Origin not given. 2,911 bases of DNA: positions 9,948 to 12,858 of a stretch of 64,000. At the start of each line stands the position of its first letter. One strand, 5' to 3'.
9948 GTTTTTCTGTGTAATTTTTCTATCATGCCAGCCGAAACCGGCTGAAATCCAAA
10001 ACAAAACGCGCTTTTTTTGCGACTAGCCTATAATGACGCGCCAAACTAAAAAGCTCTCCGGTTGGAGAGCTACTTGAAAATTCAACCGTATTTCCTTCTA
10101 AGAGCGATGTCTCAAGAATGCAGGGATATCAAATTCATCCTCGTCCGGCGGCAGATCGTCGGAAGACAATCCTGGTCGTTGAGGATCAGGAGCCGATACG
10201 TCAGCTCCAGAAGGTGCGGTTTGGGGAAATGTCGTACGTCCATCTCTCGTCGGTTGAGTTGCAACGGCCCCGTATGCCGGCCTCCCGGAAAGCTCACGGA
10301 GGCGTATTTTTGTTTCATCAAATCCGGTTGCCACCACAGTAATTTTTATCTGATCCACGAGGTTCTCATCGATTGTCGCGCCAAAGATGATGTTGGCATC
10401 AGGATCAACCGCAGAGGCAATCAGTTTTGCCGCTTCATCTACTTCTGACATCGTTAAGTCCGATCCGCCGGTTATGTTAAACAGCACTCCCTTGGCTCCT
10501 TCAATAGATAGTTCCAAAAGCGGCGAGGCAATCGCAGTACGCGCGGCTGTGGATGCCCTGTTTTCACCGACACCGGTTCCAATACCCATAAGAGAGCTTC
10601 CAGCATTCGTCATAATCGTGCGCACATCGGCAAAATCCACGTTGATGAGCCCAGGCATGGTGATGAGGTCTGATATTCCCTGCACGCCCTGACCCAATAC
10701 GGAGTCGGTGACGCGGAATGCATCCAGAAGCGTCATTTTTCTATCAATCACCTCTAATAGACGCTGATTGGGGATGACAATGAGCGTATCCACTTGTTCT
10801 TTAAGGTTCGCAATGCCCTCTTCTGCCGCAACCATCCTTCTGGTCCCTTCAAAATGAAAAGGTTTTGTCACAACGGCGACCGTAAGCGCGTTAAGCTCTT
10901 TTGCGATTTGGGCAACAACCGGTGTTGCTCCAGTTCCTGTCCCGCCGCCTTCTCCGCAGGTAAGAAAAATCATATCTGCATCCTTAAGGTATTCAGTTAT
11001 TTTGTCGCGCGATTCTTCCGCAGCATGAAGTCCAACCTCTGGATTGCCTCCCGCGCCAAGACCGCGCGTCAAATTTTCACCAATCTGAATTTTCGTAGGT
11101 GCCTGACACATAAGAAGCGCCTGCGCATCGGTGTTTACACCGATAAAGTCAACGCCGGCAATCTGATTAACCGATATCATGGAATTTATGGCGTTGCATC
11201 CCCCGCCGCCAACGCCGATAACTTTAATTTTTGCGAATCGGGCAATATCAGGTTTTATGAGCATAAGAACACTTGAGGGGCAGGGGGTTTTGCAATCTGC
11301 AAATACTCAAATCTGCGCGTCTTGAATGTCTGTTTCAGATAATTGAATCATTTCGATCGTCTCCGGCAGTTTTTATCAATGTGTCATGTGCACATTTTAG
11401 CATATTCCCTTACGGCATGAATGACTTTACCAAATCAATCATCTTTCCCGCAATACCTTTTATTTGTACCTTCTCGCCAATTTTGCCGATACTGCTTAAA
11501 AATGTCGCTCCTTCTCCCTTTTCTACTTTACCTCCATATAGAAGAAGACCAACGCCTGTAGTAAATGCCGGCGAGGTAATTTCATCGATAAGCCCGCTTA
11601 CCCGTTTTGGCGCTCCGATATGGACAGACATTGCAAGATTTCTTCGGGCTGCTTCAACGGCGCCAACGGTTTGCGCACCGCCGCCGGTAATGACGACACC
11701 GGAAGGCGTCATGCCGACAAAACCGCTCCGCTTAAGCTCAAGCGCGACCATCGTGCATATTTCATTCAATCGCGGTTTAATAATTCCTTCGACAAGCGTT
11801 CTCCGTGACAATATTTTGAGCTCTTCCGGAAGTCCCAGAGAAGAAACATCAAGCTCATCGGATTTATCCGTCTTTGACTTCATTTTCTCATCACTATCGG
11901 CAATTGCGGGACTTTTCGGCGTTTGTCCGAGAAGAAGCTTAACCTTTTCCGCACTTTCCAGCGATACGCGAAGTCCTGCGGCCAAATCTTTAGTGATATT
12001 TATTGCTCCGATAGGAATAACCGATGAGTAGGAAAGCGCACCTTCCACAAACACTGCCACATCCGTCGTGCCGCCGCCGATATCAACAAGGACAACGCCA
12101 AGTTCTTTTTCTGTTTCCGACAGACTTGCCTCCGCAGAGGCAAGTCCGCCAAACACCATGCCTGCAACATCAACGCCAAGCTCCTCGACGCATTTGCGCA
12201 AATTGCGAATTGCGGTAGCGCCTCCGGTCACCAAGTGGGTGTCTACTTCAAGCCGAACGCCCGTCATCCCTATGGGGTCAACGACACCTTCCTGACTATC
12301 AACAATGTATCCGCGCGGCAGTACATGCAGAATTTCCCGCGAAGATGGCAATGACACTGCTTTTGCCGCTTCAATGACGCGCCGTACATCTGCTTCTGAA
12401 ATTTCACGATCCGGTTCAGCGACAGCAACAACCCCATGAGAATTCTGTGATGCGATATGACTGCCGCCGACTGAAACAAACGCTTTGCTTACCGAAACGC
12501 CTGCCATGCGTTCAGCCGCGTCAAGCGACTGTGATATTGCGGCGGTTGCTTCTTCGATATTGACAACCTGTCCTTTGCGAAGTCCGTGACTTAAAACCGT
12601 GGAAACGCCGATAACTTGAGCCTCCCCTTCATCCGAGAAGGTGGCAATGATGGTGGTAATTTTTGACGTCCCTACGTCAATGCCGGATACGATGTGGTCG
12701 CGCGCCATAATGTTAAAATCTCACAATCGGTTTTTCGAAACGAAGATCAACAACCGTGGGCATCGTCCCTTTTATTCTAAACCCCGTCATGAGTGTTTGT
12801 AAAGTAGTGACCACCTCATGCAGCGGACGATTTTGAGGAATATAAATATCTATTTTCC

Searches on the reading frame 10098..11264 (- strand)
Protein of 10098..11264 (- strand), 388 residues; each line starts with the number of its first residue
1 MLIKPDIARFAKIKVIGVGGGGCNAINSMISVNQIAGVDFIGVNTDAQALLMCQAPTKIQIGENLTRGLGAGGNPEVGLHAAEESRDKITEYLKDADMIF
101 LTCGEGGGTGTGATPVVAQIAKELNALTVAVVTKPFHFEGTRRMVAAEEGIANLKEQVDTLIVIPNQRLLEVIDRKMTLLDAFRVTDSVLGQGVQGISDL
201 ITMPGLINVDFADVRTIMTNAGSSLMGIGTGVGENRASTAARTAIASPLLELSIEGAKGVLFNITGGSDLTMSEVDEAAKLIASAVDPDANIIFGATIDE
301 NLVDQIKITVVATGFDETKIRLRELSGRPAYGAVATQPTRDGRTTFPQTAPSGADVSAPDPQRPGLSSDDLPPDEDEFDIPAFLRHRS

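Call 94: search_protein_families(library=pfam, proteins=[window:10098-11264:-], max_evalue=0.00001)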
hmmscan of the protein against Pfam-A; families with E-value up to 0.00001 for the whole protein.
window:10098-11264:- (388 aa): 2 families
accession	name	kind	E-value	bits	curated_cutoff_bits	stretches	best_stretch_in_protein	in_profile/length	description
PF00091.31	Tubulin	-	7.2e-50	170.3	33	1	12-173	1-189/190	Tubulin/FtsZ family, GTPase domain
PF12327.13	FtsZ_C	-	4.4e-36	123.5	27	1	222-316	1-95/95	FtsZ family, C-terminal domain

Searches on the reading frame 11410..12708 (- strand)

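Call 94: search_protein_families(library=pfam, proteins=[window:11410-12708:-], max_evalue=0.00001)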
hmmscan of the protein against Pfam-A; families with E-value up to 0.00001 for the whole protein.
window:11410-12708:- (432 aa): 4 families
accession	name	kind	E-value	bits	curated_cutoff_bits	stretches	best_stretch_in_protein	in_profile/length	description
PF14450.12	FtsA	-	7.8e-35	120.4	31.8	2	206-387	1-127/127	Cell division protein FtsA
PF02491.25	SHS2_FTSA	-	2.6e-32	111.5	25.4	1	82-161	1-79/79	SHS2 domain inserted in FTSA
PF06723.19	MreB_Mbl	-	2.1e-08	33.9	27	1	189-365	131-304/327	MreB/Mbl protein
PF11104.14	PilM_2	-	7.9e-06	25.5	27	0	192-258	169-235/340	Type IV pilus assembly protein PilM;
